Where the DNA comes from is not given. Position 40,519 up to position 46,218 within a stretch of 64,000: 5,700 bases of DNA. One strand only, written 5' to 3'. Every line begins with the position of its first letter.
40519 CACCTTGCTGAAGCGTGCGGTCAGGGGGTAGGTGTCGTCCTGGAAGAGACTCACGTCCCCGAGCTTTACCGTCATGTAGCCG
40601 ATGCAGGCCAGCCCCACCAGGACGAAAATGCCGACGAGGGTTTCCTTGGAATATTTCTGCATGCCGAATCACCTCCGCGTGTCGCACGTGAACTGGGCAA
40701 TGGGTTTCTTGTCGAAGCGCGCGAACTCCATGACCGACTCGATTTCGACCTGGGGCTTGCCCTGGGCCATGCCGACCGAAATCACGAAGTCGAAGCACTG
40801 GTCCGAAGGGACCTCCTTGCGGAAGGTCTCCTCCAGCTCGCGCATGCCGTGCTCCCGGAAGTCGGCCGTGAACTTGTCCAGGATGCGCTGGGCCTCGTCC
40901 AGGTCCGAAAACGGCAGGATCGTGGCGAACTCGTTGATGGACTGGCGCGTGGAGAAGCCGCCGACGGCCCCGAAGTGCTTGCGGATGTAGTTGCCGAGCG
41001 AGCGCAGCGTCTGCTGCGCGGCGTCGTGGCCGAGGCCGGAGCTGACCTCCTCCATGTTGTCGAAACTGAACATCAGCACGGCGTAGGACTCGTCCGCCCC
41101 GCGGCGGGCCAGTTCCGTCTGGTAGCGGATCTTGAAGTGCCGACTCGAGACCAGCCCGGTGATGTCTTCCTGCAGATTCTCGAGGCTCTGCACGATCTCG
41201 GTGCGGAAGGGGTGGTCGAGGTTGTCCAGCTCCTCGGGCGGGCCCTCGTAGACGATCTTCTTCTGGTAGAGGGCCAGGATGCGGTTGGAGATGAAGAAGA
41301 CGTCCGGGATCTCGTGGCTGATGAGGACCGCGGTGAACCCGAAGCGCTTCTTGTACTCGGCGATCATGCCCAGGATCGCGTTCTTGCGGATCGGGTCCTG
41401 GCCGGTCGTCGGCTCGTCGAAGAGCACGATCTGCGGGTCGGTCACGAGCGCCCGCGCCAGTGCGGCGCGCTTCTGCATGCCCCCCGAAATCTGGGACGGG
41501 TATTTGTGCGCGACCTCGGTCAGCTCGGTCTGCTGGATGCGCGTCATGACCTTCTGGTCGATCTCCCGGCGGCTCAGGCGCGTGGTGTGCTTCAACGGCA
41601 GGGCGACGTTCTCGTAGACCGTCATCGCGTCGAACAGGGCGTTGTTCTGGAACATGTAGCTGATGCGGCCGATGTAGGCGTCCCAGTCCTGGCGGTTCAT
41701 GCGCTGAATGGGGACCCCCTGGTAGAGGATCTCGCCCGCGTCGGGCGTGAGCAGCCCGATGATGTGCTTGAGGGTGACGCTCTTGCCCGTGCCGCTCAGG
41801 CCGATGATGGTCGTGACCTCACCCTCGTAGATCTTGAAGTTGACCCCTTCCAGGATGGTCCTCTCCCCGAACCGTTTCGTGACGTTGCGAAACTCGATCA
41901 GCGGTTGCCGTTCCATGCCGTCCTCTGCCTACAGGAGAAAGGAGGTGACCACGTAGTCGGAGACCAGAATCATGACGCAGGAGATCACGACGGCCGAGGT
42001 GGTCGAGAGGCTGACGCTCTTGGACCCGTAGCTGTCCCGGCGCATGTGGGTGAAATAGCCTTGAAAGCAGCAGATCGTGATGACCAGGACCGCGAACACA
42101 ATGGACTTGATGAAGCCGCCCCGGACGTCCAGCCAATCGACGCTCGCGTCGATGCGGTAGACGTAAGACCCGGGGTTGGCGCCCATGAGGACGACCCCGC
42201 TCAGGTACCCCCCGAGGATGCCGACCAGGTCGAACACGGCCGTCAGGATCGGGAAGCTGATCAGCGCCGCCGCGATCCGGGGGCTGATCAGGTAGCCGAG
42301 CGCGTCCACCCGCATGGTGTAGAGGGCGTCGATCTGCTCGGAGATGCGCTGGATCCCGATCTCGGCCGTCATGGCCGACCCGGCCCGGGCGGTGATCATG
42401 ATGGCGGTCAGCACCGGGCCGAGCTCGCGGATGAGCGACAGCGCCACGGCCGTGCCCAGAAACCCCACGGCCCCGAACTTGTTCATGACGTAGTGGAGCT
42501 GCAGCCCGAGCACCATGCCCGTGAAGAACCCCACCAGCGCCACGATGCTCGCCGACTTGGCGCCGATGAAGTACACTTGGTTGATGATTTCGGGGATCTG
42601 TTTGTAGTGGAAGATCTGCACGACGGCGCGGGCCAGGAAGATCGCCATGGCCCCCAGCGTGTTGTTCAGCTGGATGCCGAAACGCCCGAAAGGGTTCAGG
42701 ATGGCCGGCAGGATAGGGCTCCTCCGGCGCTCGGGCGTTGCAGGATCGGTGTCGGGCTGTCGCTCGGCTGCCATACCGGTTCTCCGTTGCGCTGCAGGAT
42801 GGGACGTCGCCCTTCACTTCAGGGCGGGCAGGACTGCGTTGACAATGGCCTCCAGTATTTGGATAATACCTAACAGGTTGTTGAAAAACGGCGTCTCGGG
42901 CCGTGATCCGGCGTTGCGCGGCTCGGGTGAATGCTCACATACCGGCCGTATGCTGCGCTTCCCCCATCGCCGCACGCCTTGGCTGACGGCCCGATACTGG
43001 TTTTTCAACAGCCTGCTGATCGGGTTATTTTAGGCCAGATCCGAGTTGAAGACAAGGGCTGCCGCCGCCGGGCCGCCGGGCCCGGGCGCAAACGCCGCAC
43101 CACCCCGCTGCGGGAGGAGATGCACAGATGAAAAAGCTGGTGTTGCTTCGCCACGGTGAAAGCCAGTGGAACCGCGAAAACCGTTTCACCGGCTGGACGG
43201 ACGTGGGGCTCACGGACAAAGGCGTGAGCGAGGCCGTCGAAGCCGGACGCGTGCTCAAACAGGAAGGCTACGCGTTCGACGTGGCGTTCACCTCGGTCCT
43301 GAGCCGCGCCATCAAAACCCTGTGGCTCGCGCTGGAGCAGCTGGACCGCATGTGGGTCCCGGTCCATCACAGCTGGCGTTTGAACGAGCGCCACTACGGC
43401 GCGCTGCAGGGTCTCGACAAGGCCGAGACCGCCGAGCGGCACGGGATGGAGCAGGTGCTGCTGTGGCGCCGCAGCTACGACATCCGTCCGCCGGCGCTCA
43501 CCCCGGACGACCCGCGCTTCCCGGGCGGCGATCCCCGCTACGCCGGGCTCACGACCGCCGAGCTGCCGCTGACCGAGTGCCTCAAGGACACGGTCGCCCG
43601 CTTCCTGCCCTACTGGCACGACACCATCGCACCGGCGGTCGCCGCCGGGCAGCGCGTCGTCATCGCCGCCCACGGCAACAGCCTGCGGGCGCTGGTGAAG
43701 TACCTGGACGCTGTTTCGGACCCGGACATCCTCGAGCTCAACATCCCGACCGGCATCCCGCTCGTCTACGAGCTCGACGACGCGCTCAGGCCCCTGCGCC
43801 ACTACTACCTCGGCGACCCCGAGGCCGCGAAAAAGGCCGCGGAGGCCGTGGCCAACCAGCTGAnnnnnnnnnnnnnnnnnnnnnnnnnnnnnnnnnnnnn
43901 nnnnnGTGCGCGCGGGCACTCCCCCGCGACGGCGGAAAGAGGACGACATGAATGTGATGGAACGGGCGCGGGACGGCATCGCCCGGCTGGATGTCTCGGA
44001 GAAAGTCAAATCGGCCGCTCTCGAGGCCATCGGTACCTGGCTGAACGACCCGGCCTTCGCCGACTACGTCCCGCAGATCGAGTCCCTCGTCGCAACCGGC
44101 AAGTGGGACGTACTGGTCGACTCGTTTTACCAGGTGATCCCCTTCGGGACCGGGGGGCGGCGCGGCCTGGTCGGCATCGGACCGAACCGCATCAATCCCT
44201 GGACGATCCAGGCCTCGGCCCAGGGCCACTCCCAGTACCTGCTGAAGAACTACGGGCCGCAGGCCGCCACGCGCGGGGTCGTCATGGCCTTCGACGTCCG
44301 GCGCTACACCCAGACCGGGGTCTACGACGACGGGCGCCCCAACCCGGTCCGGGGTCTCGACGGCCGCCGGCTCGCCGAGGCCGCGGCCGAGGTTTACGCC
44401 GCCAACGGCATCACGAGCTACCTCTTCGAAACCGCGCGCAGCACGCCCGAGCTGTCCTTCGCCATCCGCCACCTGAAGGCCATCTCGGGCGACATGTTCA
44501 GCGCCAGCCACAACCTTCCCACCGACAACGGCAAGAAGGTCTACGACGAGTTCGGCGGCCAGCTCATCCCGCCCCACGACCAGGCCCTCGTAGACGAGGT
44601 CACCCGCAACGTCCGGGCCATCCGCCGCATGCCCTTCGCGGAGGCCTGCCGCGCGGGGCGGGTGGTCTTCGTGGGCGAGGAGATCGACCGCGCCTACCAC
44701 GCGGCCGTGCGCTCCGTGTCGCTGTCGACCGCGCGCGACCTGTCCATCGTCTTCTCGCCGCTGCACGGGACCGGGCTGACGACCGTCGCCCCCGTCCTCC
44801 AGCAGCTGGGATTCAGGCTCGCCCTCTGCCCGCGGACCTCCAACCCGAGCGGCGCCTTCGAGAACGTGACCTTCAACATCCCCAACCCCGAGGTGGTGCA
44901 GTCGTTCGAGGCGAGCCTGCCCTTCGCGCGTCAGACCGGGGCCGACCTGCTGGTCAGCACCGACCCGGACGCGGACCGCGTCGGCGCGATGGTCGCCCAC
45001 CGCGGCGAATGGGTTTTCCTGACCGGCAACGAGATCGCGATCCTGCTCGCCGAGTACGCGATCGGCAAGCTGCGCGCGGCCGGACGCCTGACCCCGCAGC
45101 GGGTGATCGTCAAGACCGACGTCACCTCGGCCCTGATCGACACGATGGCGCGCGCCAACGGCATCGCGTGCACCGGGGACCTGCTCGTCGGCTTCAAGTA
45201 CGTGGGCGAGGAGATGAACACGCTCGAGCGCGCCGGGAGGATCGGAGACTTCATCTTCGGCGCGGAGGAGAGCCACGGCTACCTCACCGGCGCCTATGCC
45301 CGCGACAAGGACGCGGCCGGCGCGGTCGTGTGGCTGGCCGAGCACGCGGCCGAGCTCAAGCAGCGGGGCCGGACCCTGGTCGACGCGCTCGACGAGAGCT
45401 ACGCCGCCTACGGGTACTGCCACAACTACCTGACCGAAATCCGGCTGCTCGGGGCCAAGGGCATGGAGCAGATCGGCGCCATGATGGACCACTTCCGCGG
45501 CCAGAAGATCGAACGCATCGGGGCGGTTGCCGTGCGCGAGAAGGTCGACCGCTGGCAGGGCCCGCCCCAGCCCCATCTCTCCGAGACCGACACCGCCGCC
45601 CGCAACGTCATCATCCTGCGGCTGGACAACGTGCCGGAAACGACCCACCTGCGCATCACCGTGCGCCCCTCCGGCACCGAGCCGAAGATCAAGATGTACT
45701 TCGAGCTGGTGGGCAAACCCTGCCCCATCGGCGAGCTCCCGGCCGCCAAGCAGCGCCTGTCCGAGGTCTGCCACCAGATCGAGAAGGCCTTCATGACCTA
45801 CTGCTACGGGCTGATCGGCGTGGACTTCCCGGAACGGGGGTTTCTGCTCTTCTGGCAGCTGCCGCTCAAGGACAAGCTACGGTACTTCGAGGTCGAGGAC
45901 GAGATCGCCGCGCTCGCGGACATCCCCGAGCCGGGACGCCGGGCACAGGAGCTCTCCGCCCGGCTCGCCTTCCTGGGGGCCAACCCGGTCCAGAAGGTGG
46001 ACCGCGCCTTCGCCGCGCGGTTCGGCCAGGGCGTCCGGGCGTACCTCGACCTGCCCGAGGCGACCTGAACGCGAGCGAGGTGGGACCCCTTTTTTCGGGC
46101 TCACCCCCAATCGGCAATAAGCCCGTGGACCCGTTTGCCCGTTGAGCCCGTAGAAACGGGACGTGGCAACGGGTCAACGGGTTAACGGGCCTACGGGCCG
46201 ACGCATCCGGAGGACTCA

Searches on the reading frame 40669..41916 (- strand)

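Call 58: search_protein_families(library=pfam, proteins=[window:40669-41916:-], max_evalue=1e-8)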
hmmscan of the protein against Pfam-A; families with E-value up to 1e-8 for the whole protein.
window:40669-41916:- (415 aa): 2 families
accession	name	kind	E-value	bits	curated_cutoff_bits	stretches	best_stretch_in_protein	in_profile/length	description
PF00005.33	ABC_tran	-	1.9e-34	119.7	25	1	22-171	1-137/137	ABC transporter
PF00990.26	GGDEF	-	1.8e-09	38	23.8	1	252-367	6-116/161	Diguanylate cyclase, GGDEF domain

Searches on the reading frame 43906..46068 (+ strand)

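Call 58: search_protein_families(library=pfam, proteins=[window:43906-46068:+], max_evalue=1e-8)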
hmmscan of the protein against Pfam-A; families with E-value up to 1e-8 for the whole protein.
window:43906-46068:+ (720 aa): 3 families
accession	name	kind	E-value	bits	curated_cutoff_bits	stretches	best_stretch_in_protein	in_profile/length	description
PF02878.22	PGM_PMM_I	-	3.8e-24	85.4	22.5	1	153-234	53-133/138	Phosphoglucomutase/phosphomannomutase, alpha/beta/alpha domain I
PF02879.22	PGM_PMM_II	-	2.9e-16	60.3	29.3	1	273-365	15-101/103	Phosphoglucomutase/phosphomannomutase, alpha/beta/alpha domain II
PF02880.22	PGM_PMM_III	-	5.5e-16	59.2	20.7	1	374-501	2-114/115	Phosphoglucomutase/phosphomannomutase, alpha/beta/alpha domain III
